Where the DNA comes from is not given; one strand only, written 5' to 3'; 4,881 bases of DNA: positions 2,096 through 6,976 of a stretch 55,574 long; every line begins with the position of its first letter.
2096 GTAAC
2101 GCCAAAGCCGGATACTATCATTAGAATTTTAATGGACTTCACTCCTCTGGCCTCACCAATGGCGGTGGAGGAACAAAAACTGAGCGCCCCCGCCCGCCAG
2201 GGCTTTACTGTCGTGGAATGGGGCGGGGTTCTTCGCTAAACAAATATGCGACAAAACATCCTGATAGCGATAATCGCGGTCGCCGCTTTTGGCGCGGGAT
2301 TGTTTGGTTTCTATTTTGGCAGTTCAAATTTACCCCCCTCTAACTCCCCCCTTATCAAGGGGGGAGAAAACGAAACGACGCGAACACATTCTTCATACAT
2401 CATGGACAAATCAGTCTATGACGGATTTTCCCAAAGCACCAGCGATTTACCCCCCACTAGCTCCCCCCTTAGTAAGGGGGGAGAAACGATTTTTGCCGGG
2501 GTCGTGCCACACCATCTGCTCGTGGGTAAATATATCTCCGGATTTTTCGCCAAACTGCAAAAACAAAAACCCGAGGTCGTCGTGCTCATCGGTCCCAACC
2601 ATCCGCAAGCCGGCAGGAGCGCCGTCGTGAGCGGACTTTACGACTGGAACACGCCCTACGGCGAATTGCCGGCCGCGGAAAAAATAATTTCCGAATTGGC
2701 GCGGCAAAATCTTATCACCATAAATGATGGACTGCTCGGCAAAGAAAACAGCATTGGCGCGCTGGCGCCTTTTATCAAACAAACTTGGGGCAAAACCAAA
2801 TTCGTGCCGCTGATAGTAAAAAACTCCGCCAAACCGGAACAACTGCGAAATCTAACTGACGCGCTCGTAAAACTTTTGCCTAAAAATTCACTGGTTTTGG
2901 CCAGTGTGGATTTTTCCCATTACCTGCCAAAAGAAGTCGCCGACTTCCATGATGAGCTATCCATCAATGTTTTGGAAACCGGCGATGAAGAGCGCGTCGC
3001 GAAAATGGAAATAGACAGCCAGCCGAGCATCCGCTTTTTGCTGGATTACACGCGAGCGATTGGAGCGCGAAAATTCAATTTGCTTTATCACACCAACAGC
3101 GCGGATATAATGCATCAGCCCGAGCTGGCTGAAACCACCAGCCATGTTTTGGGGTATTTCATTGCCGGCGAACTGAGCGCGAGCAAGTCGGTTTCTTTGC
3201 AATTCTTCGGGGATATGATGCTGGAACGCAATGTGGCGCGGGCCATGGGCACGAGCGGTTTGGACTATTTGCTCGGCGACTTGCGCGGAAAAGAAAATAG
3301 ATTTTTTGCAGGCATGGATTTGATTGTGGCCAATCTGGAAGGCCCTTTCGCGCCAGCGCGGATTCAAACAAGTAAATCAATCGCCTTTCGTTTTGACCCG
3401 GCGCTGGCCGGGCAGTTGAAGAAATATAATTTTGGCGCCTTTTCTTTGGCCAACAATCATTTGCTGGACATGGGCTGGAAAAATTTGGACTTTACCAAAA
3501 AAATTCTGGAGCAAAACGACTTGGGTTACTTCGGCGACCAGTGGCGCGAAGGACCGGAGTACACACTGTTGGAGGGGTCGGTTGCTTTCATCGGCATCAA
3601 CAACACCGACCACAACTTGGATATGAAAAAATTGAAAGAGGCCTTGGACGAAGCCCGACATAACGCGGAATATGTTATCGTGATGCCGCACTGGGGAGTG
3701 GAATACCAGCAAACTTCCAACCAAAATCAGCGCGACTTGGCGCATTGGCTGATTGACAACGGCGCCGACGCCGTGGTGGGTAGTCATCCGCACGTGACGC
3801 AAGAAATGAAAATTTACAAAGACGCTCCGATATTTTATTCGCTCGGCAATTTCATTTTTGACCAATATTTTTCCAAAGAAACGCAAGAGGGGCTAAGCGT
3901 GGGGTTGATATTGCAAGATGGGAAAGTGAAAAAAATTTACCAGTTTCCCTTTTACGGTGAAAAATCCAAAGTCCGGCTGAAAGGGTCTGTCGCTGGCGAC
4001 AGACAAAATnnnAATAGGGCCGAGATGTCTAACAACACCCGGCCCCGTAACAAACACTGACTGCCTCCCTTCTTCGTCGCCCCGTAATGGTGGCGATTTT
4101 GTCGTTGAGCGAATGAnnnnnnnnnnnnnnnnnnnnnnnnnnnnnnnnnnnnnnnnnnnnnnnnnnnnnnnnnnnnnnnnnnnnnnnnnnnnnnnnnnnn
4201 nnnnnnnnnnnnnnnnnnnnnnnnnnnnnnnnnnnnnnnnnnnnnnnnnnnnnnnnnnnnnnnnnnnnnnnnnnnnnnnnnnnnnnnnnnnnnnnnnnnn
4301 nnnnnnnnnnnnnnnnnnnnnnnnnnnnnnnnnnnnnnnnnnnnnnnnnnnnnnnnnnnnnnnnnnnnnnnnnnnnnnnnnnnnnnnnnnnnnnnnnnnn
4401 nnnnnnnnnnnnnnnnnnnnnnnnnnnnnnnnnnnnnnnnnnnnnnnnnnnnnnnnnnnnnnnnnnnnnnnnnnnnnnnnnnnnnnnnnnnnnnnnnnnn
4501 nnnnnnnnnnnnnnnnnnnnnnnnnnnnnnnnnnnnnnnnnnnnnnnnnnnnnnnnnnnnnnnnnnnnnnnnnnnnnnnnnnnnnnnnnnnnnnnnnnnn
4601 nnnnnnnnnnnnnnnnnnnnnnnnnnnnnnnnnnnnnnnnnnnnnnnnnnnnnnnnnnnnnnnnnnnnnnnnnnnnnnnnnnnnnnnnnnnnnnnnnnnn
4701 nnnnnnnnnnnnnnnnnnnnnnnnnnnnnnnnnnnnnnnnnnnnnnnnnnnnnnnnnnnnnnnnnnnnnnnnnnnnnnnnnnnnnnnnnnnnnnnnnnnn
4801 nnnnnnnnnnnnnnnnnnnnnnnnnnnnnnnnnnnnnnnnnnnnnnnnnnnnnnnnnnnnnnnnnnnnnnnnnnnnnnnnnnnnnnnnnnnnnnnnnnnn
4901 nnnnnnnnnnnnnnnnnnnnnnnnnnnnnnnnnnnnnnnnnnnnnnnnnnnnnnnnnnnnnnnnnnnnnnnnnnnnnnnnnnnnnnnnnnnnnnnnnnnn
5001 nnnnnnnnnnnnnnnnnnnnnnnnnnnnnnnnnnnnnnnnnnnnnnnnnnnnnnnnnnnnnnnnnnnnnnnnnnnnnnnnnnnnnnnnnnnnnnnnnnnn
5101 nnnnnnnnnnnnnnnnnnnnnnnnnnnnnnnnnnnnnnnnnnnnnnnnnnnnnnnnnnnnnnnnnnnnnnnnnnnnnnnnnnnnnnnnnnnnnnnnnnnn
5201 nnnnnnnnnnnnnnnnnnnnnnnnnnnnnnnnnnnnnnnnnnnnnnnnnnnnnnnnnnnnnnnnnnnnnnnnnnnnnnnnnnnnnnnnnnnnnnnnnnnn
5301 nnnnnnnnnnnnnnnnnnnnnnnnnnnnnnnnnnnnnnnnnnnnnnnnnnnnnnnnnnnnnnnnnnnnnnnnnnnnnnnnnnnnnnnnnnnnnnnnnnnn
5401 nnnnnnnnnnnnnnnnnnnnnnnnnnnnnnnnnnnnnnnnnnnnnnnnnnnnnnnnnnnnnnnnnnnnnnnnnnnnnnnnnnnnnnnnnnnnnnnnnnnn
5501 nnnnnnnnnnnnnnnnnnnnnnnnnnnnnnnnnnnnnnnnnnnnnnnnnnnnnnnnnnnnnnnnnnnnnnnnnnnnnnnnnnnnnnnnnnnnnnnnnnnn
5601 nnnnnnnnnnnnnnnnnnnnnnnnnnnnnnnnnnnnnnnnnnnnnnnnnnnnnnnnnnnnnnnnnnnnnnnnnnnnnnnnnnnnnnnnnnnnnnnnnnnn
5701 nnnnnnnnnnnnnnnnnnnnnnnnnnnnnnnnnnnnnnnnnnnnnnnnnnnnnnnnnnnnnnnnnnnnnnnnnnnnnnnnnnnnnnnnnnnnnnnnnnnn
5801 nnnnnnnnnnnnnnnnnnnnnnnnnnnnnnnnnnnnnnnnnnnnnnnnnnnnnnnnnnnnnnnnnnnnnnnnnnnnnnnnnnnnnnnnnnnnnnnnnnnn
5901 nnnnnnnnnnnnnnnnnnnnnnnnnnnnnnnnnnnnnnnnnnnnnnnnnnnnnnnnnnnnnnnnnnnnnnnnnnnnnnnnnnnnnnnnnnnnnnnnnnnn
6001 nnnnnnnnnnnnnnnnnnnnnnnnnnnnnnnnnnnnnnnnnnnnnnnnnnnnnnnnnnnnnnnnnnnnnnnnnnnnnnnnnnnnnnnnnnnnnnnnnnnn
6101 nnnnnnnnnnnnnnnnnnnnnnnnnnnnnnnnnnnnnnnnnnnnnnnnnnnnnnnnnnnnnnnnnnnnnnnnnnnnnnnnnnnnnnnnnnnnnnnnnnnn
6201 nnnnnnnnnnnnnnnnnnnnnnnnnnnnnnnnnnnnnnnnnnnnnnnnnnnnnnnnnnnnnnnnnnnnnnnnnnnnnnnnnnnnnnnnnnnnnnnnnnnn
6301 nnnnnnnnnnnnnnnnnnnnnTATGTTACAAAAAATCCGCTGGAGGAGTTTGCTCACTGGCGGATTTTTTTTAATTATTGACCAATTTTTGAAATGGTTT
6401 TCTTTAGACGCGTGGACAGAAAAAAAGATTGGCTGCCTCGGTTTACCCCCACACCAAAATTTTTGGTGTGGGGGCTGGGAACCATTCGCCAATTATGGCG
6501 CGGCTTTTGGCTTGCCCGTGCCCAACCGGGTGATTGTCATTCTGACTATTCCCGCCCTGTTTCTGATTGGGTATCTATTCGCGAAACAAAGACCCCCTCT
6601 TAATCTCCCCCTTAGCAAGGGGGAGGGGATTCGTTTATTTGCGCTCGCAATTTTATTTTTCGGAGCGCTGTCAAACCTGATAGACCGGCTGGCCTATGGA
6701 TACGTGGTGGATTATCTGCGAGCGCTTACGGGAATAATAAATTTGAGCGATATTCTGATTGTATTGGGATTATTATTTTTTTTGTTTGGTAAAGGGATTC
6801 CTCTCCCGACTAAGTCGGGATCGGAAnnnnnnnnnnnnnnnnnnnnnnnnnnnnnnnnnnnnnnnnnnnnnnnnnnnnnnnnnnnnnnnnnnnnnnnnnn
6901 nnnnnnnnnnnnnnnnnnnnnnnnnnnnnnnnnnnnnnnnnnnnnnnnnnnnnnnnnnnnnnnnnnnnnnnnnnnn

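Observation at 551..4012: Adjacent membrane-anchored pair: a 562-aa orphan and a MEMO1-like/CapA-like fusion protein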

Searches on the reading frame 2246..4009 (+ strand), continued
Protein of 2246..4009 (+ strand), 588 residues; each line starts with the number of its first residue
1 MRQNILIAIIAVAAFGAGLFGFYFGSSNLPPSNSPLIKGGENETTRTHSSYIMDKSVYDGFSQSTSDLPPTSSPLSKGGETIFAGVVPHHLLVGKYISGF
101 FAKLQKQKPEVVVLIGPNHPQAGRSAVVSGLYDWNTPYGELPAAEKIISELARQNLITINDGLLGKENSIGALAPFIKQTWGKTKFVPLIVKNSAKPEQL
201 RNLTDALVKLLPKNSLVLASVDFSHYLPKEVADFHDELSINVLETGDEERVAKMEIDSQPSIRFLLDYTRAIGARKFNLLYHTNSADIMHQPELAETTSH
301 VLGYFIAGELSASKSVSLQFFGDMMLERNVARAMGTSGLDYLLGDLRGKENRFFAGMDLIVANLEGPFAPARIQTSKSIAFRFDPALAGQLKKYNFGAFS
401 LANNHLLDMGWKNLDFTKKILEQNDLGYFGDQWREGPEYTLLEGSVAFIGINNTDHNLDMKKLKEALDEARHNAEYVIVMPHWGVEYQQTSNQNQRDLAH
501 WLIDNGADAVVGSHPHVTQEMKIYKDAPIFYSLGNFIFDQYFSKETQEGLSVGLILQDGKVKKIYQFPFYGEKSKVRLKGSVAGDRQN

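Call 38: find_encoding_contigs(protein=P0017, flank=8000, max_places=2)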
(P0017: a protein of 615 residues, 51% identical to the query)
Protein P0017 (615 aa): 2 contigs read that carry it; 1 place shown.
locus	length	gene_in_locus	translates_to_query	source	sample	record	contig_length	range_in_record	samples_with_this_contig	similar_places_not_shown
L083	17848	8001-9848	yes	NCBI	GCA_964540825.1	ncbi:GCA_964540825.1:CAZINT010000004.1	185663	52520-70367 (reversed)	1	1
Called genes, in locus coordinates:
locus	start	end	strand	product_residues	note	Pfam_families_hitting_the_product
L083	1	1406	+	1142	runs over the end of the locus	PF04563:RNA_pol_Rpb2_1, PF04561:RNA_pol_Rpb2_2, PF04565:RNA_pol_Rpb2_3, PF10385:RNA_pol_Rpb2_45, PF00562:RNA_pol_Rpb2_6, PF04560:RNA_pol_Rpb2_7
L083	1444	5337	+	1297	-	PF04997:RNA_pol_Rpb1_1, PF00623:RNA_pol_Rpb1_2, PF04983:RNA_pol_Rpb1_3, PF05000:RNA_pol_Rpb1_4 (weak), PF04998:RNA_pol_Rpb1_5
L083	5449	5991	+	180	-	-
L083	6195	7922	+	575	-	-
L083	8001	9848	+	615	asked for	PF01875:Memo, PF09587:PGA_cap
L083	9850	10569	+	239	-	PF20772:TACO1_YebC_N, PF01709:Transcrip_reg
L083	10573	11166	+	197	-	-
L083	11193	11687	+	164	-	PF02075:RuvC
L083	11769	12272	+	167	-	PF00588:SpoU_methylase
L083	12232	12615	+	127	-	PF05635:23S_rRNA_IVP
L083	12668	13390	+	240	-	-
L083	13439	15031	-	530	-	-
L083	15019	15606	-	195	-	PF04542:Sigma70_r2, PF08281:Sigma70_r4_2, PF04545:Sigma70_r4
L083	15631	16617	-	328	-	PF00294:PfkB, PF08543:Phos_pyr_kin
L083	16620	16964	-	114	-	-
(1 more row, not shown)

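Call 61: search_solved_structures(query=A1, max_evalue=0.01, show_alignments=4)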
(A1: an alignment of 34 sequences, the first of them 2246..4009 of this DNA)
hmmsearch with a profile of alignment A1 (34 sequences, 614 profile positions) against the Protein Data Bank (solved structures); distinct sequences matched with E-value up to 0.01: 6.
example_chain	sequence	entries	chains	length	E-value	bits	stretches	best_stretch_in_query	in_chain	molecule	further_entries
8gq9_A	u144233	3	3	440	1.8e-22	82.8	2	460-540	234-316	Poly-gamma-glutamate synthesis protein (Capsule biosynthesis protein)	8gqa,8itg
8gqb_A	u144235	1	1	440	1.9e-22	82.8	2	460-540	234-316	Poly-gamma-glutamate synthesis protein (Capsule biosynthesis protein)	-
8ith_A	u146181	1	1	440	7.8e-21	77.4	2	460-540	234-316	Poly-gamma-glutamate synthesis protein (Capsule biosynthesis protein)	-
7m8h_A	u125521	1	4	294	9.7e-11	44.1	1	74-246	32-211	Protein MEMO1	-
3bcz_A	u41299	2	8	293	1e-10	44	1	74-246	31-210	Protein MEMO1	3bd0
7kq8_A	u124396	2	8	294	1e-10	44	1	74-246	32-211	Protein MEMO1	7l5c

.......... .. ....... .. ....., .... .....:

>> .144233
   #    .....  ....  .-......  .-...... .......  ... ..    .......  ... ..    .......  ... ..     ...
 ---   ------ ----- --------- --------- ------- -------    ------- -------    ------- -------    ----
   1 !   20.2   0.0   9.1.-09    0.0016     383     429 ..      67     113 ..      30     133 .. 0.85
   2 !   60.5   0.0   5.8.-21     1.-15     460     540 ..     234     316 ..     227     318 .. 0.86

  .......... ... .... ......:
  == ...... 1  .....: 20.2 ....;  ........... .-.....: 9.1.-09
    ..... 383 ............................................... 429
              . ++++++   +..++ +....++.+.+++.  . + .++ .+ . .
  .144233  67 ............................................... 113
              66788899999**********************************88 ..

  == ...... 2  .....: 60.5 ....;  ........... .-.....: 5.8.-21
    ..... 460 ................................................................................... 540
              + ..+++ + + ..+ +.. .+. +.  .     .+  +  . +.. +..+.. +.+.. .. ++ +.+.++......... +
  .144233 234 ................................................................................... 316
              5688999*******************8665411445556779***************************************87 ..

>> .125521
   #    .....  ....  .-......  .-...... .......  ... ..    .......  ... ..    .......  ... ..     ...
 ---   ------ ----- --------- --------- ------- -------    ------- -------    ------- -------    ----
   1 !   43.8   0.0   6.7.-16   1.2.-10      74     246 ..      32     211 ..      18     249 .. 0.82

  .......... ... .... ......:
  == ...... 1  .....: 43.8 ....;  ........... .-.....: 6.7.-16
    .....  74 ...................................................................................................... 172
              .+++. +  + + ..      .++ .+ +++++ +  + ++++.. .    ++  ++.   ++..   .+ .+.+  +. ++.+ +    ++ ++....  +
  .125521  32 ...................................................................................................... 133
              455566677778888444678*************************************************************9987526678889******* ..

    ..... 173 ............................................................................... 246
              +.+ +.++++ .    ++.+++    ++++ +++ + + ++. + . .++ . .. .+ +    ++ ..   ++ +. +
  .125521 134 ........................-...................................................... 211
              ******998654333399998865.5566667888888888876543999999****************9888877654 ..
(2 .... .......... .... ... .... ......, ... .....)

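Call 83: search_protein_families(library=pfam, alignment_id=A4, max_evalue=0.00001)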
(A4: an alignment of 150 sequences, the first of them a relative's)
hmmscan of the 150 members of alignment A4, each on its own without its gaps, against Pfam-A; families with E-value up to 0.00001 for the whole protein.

A. member 1, L001:9872-10597:+ (242 aa): 2 families
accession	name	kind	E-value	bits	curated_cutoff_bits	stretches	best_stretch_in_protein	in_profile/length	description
PF01709.26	Transcrip_reg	-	2.9e-50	170.5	27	1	84-241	2-160/160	TACO1/YebC second and third domain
PF20772.2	TACO1_YebC_N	-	8.1e-34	116.4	36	1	5-76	1-73/73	TACO1/YebC protein N-terminal domain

B. families by the number of members that match (of 150 scanned): 102 families (the first 25 are shown)
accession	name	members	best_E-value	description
PF01709.26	Transcrip_reg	12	2.8e-50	TACO1/YebC second and third domain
PF20772.2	TACO1_YebC_N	12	8.1e-34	TACO1/YebC protein N-terminal domain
PF02674.22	Colicin_V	9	2.5e-26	Colicin V production protein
PF01026.27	TatD_DNase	8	8.7e-77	TatD related DNase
PF02075.23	RuvC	7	1.9e-50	Crossover junction endodeoxyribonuclease RuvC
PF02590.22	SPOUT_MTase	5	1.8e-51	Predicted SPOUT methyltransferase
PF00075.30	RNase_H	5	5.5e-31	RNase H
PF02777.23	Sod_Fe_C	5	3.4e-28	Iron/manganese superoxide dismutases, C-terminal domain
PF05496.18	RuvB_N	4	1.7e-78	Holliday junction DNA helicase RuvB P-loop domain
PF00004.35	AAA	4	7.4e-20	ATPase family associated with various cellular activities (AAA)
PF13456.12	RVT_3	4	2.1e-08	Reverse transcriptase-like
PF03054.22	tRNA_Me_trans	3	2.6e-63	tRNA methyl transferase HUP domain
PF12850.12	Metallophos_2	3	3.2e-32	Calcineurin-like phosphoesterase superfamily domain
PF01551.29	Peptidase_M23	3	1.9e-25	Peptidase family M23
PF01997.21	Translin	3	3.2e-22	Translin family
PF00149.33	Metallophos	3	1.5e-14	Calcineurin-like phosphoesterase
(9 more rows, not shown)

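Call 89: list_cluster_members(proteins=[window:2246-4009:+, window:551-2236:+])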
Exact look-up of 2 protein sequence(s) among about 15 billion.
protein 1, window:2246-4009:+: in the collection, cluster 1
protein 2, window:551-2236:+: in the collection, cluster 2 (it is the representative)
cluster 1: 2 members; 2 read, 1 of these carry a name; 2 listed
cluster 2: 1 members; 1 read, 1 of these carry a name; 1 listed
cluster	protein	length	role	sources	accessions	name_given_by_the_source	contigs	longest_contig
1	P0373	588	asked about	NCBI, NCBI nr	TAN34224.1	AmmeMemoRadiSam system protein B [Patescibacteria group bacterium] | MAG: AmmeMemoRadiSam system protein B [Patescibacteria group bacterium]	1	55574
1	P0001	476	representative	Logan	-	-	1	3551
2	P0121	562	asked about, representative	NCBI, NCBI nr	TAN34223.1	hypothetical protein EPN28_00005 [Patescibacteria group bacterium] | MAG: hypothetical protein EPN28_00005 [Patescibacteria group bacterium]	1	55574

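Call 91: find_encoding_contigs(protein=P0001, flank=4000, max_places=3)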
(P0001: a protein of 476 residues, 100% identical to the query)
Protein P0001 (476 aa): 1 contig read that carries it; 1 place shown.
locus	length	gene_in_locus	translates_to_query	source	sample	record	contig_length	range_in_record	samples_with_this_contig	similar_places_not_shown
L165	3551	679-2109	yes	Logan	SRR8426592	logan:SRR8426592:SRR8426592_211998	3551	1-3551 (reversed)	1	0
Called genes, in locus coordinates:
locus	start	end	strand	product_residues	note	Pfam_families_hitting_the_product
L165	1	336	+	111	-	?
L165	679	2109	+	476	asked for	PF01875:Memo, PF09587:PGA_cap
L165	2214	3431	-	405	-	-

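Call 96: search_protein_families(library=padloc, proteins=[window:2246-4009:+], max_evalue=0.01)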
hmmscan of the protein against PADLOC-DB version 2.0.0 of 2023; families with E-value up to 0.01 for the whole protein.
window:2246-4009:+ (588 aa): 0 families

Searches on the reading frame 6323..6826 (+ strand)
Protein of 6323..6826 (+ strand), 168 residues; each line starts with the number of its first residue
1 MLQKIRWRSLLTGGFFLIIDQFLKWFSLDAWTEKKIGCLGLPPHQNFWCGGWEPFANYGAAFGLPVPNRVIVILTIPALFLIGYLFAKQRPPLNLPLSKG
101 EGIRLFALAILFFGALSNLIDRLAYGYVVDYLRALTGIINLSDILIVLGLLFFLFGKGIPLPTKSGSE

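Call 73: search_protein_families(library=pfam, proteins=[window:6323-6826:+], max_evalue=0.001)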
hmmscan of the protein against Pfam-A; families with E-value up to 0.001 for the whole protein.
window:6323-6826:+ (168 aa): 1 family
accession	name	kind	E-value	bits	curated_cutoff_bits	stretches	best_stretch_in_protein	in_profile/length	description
PF01252.23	Peptidase_A8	-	1.4e-18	67.9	25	1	16-154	5-137/142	Signal peptidase (SPase) II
